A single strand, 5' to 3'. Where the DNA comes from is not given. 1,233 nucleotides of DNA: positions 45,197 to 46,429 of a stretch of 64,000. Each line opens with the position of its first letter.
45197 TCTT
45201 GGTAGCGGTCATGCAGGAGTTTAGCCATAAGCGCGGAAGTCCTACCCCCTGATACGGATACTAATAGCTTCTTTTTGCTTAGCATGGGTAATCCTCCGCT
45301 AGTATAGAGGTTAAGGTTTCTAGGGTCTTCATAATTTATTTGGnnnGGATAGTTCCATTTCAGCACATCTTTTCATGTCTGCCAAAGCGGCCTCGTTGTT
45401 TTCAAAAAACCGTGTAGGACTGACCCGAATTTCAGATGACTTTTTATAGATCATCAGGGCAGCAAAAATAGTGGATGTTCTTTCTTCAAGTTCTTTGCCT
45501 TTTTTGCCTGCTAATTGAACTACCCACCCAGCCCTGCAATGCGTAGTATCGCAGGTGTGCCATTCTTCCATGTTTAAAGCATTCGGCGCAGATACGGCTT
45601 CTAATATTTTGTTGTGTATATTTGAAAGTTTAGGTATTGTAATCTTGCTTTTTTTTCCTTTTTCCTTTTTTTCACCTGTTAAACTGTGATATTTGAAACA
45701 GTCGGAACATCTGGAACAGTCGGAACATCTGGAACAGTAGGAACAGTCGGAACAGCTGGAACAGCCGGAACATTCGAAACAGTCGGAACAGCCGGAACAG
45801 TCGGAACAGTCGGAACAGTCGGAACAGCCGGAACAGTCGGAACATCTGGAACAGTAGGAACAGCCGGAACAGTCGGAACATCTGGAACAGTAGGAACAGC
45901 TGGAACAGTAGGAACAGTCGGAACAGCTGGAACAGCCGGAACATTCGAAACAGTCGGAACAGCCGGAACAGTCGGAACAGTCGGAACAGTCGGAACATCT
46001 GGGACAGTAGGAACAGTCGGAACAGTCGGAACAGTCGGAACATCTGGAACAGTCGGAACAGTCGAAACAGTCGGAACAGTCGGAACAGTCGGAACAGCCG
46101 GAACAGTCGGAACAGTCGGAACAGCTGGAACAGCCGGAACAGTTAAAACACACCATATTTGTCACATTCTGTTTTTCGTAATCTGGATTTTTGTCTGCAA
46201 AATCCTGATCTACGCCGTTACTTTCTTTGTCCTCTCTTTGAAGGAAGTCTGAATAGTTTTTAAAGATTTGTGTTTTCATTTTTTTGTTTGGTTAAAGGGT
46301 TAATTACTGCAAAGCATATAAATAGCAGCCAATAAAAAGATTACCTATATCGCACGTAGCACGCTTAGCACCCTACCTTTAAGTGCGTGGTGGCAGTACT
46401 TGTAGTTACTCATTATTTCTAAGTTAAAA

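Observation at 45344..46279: Protein built from about 50 tandem Cys-Ser-X tripeptides encoded by a 9-bp repeat array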

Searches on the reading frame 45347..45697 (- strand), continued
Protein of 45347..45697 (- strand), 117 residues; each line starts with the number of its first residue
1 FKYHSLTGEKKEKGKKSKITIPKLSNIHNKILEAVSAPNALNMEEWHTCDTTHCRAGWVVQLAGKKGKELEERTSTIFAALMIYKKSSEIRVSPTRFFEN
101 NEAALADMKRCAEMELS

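Call 50: search_protein_families(library=pfam, proteins=[L052:10265-11140:+, L044:1837-2751:+, L048:6602-8182:+, L043:3783-4622:+, L031:1242-3047:+, L018:8571-10256:+, L009:4862-5467:+, L056:2919-3662:+, L063:6300-7226:+, L049:1790-2212:-], max_evalue=0.01)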
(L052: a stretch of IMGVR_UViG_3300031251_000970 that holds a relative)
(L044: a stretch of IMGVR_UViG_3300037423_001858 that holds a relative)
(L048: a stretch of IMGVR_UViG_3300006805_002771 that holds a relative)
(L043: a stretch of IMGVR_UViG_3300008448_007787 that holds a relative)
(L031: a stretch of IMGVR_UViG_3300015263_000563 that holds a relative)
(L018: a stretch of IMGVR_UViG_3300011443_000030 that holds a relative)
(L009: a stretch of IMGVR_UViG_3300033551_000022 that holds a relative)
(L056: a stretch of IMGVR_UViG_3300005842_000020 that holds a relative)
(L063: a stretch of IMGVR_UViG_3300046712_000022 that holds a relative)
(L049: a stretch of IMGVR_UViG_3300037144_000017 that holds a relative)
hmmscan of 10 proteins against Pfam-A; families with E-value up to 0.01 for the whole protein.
L052:10265-11140:+ (291 aa): 1 family
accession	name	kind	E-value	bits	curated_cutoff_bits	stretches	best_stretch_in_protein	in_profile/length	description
PF09588.16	YqaJ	-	1.8e-20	74.1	22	1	12-155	1-149/150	YqaJ-like viral recombinase domain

L044:1837-2751:+ (304 aa): 1 family
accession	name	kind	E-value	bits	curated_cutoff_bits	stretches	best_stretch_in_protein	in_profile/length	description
PF00145.23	DNA_methylase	-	1.4e-28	100.7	22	1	3-141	1-131/324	C-5 cytosine-specific DNA methylase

L048:6602-8182:+ (526 aa): 5 families
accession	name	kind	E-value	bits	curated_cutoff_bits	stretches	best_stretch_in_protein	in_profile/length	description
PF03796.21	DnaB_C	-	2.3e-76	257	27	1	194-495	1-255/255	DnaB-like helicase C terminal domain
PF00772.26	DnaB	-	7.6e-18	64.9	23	1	9-115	2-102/103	DnaB-like helicase N terminal domain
PF06745.19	ATPase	-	7.4e-07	29.2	26.6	1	196-348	2-142/231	KaiC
PF13481.12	AAA_25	-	0.00017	21.7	27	1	210-373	31-190/195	AAA domain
PF13245.12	AAA_19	-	0.0038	17.8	25.1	1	214-324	13-121/134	AAA domain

L043:3783-4622:+ (279 aa): 0 families

L031:1242-3047:+ (601 aa): 16 families
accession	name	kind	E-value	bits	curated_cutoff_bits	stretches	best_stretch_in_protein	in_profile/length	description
PF04851.21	ResIII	-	6.8e-25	88.3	22.5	1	8-158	4-164/164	Type III restriction enzyme, res subunit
PF00270.35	DEAD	-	8.7e-18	65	26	1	10-156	2-160/167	DEAD/DEAH box helicase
PF00271.37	Helicase_C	-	9.8e-16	58.4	23.5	1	254-345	16-109/110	Helicase conserved C-terminal domain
PF18766.7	SWI2_SNF2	-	3.9e-08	33.6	26.7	1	11-157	1-156/221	SWI2/SNF2 ATPase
PF25199.1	nSTAND_NTPase5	-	2.3e-07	31.2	34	1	9-73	22-88/145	Novel STAND NTPase 5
PF13604.12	AAA_30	-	5.4e-06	26.7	27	1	18-151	9-123/191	AAA domain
PF13245.12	AAA_19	-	1.4e-05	25.8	25.1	1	28-151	12-124/134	AAA domain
PF24463.1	DUF7577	-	7.7e-05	22.7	28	1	460-481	5-26/27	Domain of unknown function (DUF7577)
PF05127.21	NAT10_TcmA_helicase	-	0.00013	22.3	22.7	1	31-139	1-112/176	RNA cytidine acetyltransferase NAT10/TcmA, helicase domain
PF13401.12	AAA_22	-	0.00044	21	27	1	30-144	8-108/130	AAA domain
PF00176.29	SNF2-rel_dom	-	0.0027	17.3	24.9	1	96-156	103-163/290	SNF2-related domain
PF13086.12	AAA_11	-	0.0032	17.7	27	0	10-78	4-74/257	AAA domain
PF09848.15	SLFN-g3_helicase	-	0.0041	16.9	24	1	30-131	4-93/354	Schlafen group 3, DNA/RNA helicase domain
PF12773.13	DZR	-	0.0049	17.4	27.3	1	451-477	18-44/45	Double zinc ribbon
PF07652.20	Flavi_DEAD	-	0.0071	16.8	21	0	231-291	11-71/148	Flavivirus DEAD domain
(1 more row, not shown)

L018:8571-10256:+ (561 aa): 5 families
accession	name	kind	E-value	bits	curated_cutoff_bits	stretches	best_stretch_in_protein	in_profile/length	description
PF00176.29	SNF2-rel_dom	-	2.1e-27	96.4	24.9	1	96-347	2-250/290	SNF2-related domain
PF00271.37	Helicase_C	-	1.4e-13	51.5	23.5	1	391-499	2-110/110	Helicase conserved C-terminal domain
PF04851.21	ResIII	-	1.4e-07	32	22.5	1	105-259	22-162/164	Type III restriction enzyme, res subunit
PF00270.35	DEAD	-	0.0011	19.1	26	1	94-259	2-160/167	DEAD/DEAH box helicase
PF07443.18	HARP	-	0.0077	16.2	25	0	11-45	1-35/55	HepA-related protein (HARP)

L009:4862-5467:+ (201 aa): 1 family
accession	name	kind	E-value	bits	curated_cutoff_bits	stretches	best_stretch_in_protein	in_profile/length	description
PF05766.18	NinG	-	1.1e-35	123.7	25.4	1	2-173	5-190/193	Bacteriophage Lambda NinG protein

L056:2919-3662:+ (247 aa): 0 families

L063:6300-7226:+ (308 aa): 0 families

L049:1790-2212:- (140 aa): 0 families

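Call 59: search_protein_representatives(alignment_id=A2)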
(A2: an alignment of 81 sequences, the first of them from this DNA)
Query: 81 sequences, 103 profile positions. Proteins with E-value up to 0.001 (for the whole library): 1763; up to 1e-10: 1184; up to 1e-30: 81. The best 150 are listed.
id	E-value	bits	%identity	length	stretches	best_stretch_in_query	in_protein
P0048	4.0e-50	184.4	-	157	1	2-100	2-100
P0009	9.6e-49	180.0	-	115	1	3-100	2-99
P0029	2.3e-46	172.4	-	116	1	3-101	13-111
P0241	6.1e-44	164.6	-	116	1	2-99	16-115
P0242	1.8e-43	163.0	-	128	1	2-99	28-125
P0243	2.2e-42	159.5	-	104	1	2-97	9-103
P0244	2.5e-42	159.4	-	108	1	3-100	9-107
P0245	7.9e-41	154.6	-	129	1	4-101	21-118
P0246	8.8e-41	154.4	-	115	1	2-99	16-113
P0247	1.9e-40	153.4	-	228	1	3-98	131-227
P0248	2.0e-40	153.3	-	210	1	2-100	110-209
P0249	2.2e-40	153.2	-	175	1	3-101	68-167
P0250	2.4e-40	153.0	-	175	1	2-97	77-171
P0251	4.5e-40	152.1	-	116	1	3-101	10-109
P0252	1.2e-39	150.7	-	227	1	2-100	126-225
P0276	3.3e-35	136.5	-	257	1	2-95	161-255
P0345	5.3e-29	116.6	-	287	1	2-96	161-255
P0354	1.8e-28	114.9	-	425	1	3-98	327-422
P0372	6.0e-28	113.2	-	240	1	3-98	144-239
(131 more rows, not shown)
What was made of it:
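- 45347..45637 (-): Conserved C-terminal 'head' domain, residues 215-311, all-helical. 1,763 representatives at the 50% clustering level (call 59).
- On Repeat-module + 'HCRAGW' head family (defined in this work): Profile search (call 59).
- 1,763 representatives of the head domain (call 59).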

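Call 64: search_protein_families(library=pfam, proteins=[P0345, P0372, P0276, P0354], max_evalue=0.01)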
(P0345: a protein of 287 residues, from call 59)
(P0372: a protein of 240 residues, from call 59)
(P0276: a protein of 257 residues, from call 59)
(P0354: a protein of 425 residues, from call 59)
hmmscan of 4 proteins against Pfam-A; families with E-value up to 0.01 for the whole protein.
P0345 (287 aa): 2 families
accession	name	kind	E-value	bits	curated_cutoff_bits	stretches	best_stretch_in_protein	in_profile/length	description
PF13475.11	DUF4116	-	1e-34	118.3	24.9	5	33-72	3-45/49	Domain of unknown function (DUF4116)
PF14044.11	NETI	-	0.00012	22.2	27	0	28-45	6-23/56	NETI protein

P0372 (240 aa): 2 families
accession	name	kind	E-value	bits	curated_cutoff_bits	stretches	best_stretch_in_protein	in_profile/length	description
PF23952.1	LRR_EndoS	-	8.4e-05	23.2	27.9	0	16-45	15-44/116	Endo-beta-N-acetylglucosaminidase EndoS LRR domain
PF12799.13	LRR_4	-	0.00015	22.3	27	0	29-62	6-42/44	Leucine Rich repeats (2 copies)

P0276 (257 aa): 0 families

P0354 (425 aa): 4 families
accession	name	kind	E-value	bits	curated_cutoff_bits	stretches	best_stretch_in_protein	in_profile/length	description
PF00805.28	Pentapeptide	-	7.3e-29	99.4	20.2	5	273-312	1-40/40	Pentapeptide repeats (8 copies)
PF14206.11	Cys_rich_CPCC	-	4.9e-17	61.9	24.5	1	8-81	3-75/75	Cysteine-rich CPCC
PF13599.13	Pentapeptide_4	-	5.1e-16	58.9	38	2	242-310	10-78/78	Pentapeptide repeat region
PF13576.12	Pentapeptide_3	-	1e-08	35.7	27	1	270-294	23-48/48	Pentapeptide repeats (9 copies)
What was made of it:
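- Pfam PF00805, PF13475 and LRR models confirm one example of each (call 64).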

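Call 68: find_related_loci(query=A2, collection=genome_contigs, flank=3000)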
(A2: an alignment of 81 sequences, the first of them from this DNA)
Query A2 (100 aa) in genome_contigs; peptide patterns used: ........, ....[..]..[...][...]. (x = any residue, [..] = any of these).
143 stretches matched a pattern; 95 encode a relative of the query (tblastn E <= 1e-3); the best 80 are kept; 80 distinct loci.
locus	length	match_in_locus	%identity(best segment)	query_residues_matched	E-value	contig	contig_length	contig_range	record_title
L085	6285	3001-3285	68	5-99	4e-47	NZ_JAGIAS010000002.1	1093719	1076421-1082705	MAG: Dyadobacter sp. isolate BIN28 scaffold2_cov0, whole genome shotgun sequence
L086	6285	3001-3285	73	5-99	6e-45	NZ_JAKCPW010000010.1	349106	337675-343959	Dyadobacter sp. CY261 Scaffold10_1, whole genome shotgun sequence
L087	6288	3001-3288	68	4-98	9e-43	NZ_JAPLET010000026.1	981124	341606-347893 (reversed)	MAG: Spirosoma sp. isolate LacPavin_0818_WC40_MAG_50_50 LacPavin_0818_WC40_scaffold_287506, whole genome shotgun sequenc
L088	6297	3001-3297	66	2-100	2e-42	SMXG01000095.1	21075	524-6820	MAG: Betaproteobacteria bacterium isolate N075bin73 k141_1414810, whole genome shotgun sequence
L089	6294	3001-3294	66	2-98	2e-41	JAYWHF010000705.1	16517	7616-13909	MAG: Gammaproteobacteria bacterium isolate GLR68_GL53_UP_2_concoct_68 GLR68_GL53_UP_2_concoct_68_704, whole genome shotg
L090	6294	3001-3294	59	2-98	9e-38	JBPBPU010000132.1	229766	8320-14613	MAG: Janthinobacterium lividum isolate 3300051446_45 3300051446_45_Ga0502435_00000046, whole genome shotgun sequence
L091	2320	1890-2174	60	4-98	3e-37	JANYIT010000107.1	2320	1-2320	MAG: Chamaesiphon sp. GL140_3_metabinner_129_sub GL140_3_k141_893674, whole genome shotgun sequence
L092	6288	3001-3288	58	2-98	4e-37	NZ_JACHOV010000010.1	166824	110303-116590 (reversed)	Rhizorhapis suberifaciens strain DSM 7465 Ga0373210_10, whole genome shotgun sequence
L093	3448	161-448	59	2-98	2e-36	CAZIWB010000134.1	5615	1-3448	MAG TPA_asm: uncultured Cellvibrionaceae bacterium isolate SRP193066_co1_141 genome assembly, contig: NODE_12798_length_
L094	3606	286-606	60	3-98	1e-36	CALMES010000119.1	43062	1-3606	MAG TPA_asm: uncultured Candidatus Peregrinibacteria bacterium isolate SRR5676444_bin.3_CONCOCT_v1.1_MAG genome assembly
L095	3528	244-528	56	4-98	4e-36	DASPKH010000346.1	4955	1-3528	MAG TPA_asm: Patescibacteria group bacterium isolate SMAG_U12031 k141_1626722, whole genome shotgun sequence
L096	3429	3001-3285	56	3-98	2e-34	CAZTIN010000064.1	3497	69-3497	MAG TPA_asm: uncultured Candidatus Saccharibacteria bacterium isolate SRP329715_co2_273 genome assembly, contig: NODE_48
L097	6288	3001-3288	60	4-98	8e-35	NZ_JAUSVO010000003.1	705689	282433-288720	Kaistia dalseonensis strain B6-8 Ga0480198_03, whole genome shotgun sequence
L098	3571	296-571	58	5-96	4e-32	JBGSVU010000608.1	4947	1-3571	MAG: Pirellulaceae bacterium isolate JTS-AC464 k141_272310, whole genome shotgun sequence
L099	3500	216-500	55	4-97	5e-32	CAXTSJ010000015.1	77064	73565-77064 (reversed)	MAG TPA_asm: uncultured Hydrocarboniphaga sp. isolate public_SRR11456921_metawrap_bin.16 genome assembly, contig: public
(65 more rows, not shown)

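Call 91: search_solved_structures(query=A2, max_evalue=10)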
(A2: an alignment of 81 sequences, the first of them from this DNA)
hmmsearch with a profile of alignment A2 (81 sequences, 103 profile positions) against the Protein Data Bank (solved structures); distinct sequences matched with E-value up to 10: 1.
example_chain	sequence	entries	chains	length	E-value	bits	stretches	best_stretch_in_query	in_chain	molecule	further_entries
2e7g_A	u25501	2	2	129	1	12.8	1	31-92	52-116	Putative ribosome-binding factor A | Putative ribosome-binding factor A, mitochondrial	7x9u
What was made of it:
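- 45347..45637 (-): No PDB sequence match (call 91).
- Tried and rejected: A profile of the head against PDB sequences gave nothing (call 91).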

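Call 99: get_annotated_region(hit=H9, flank=3500)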
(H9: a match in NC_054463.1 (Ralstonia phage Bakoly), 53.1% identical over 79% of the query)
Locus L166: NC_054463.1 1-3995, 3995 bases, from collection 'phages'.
description: Ralstonia phage Bakoly, complete genome.
organism: Ralstonia phage Bakoly (NCBI taxid 2759709)
taxonomy: Viruses; Duplodnaviria; Heunggongvirae; Uroviricota; Caudoviricetes; Bakolyvirus; Bakolyvirus bakoly
host: Ralstonia pseudosolanacearum I-33 (MT009); source: aubergine plant field; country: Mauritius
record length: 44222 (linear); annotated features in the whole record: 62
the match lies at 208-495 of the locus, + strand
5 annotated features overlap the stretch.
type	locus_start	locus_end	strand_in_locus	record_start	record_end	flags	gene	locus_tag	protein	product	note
CDS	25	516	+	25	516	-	-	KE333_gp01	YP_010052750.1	hypothetical protein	-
CDS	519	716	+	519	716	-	-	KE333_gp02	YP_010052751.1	hypothetical protein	-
CDS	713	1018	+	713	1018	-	-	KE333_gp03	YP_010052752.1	hypothetical protein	-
CDS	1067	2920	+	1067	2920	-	-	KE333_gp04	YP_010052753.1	hypothetical protein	-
CDS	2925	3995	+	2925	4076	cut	-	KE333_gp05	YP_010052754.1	hypothetical protein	-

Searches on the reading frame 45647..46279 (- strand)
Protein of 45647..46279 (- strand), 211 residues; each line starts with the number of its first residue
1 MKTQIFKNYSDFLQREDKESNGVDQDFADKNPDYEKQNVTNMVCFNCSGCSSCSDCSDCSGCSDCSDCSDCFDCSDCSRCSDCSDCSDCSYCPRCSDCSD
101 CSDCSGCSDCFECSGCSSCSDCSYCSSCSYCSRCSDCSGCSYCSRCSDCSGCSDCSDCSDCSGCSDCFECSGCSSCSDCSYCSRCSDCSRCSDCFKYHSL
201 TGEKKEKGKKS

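Call 30: find_homologous_proteins(query=window:45647-46279:-, max_evalue=0.001)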
Query seq(211 aa) (211 aa): 674 proteins with E <= 0.001 among 4999 candidates; the best 120 are listed.
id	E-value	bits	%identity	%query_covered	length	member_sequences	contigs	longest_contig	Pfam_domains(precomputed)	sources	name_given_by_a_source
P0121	3.3e-40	156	68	41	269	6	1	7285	-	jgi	jgi:hypothetical protein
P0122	1.5e-36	144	68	33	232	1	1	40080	-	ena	-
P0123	6.2e-35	138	66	60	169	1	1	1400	-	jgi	jgi:hypothetical protein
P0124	3.2e-33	133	60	26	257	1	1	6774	-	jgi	jgi:hypothetical protein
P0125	5.6e-33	132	54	40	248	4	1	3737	PF27784.1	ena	-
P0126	2.0e-32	130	61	47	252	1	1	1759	-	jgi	jgi:hypothetical protein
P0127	3.9e-32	129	69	51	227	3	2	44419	-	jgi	jgi:hypothetical protein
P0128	4.1e-32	129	71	50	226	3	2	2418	-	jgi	jgi:hypothetical protein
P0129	1.8e-31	127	63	58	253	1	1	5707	-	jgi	jgi:hypothetical protein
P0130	4.1e-31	126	50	49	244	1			-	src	-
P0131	5.3e-31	126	47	65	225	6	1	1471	-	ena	-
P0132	1.7e-30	124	64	51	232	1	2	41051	-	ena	-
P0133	3.8e-30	123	63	57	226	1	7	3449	-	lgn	-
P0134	4.2e-30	123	68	51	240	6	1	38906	-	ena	-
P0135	1.6e-29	121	57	79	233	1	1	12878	-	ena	-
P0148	1.4e-26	111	48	61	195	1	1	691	-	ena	-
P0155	9.9e-26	108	50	80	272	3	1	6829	-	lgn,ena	-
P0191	7.3e-22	96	55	46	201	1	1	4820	-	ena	-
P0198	2.7e-21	94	61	43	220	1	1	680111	-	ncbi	ncbi:hypothetical protein GCM10027048_28130 [Hymenobacter coalescens]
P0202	4.5e-21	93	65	33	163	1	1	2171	-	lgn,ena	-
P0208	2.8e-20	91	61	64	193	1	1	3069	-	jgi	-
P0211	5.1e-20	90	56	43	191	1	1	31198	PF27784.1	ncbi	-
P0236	4.5e-19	87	60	49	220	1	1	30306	-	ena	-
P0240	6.4e-19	86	68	16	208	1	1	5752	-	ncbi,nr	ncbi:MAG TPA: hypothetical protein VMX17_16765 [Candidatus Glassbacteria bacterium]|nr:hypothetical 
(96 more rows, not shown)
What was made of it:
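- On Heterocycloanthracin / sonorensin TOMM precursors: Two relatives carry a precomputed hit (call 30).
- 674 clusters matching cap plus array (call 30).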

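Call 32: search_protein_families(library=pfam, proteins=[P0125, P0211, P0121, P0198, P0155], max_evalue=1)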
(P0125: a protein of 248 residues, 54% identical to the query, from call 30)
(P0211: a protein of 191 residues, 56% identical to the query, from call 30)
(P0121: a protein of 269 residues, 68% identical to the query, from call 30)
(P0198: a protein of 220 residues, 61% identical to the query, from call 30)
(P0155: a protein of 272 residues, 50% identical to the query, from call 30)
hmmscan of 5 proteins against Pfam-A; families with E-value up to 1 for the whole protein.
P0125 (248 aa): 1 family
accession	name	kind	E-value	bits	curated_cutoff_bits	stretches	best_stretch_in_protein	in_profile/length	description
PF06916.18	FAM210A-B_dom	-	0.22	12.4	26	1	195-224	53-82/88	FAM210A/B-like domain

P0211 (191 aa): 0 families

P0121 (269 aa): 1 family
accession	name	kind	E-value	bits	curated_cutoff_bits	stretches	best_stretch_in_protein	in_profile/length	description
PF02367.23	TsaE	-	0.044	14.2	26.6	1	214-262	49-94/128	Threonylcarbamoyl adenosine biosynthesis protein TsaE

P0198 (220 aa): 0 families

P0155 (272 aa): 0 families

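Call 64: search_protein_families(library=pfam, proteins=[P0240, P0236, P0202, P0208, P0148, P0191], max_evalue=0.01)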
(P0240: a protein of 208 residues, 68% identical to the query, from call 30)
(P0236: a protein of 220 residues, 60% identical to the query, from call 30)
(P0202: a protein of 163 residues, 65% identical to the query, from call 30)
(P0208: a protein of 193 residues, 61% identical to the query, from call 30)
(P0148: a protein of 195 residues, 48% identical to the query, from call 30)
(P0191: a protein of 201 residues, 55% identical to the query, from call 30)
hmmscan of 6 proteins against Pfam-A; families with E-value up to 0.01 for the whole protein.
P0240 (208 aa): 0 families

P0236 (220 aa): 0 families

P0202 (163 aa): 0 families

P0208 (193 aa): 0 families

P0148 (195 aa): 0 families

P0191 (201 aa): 0 families
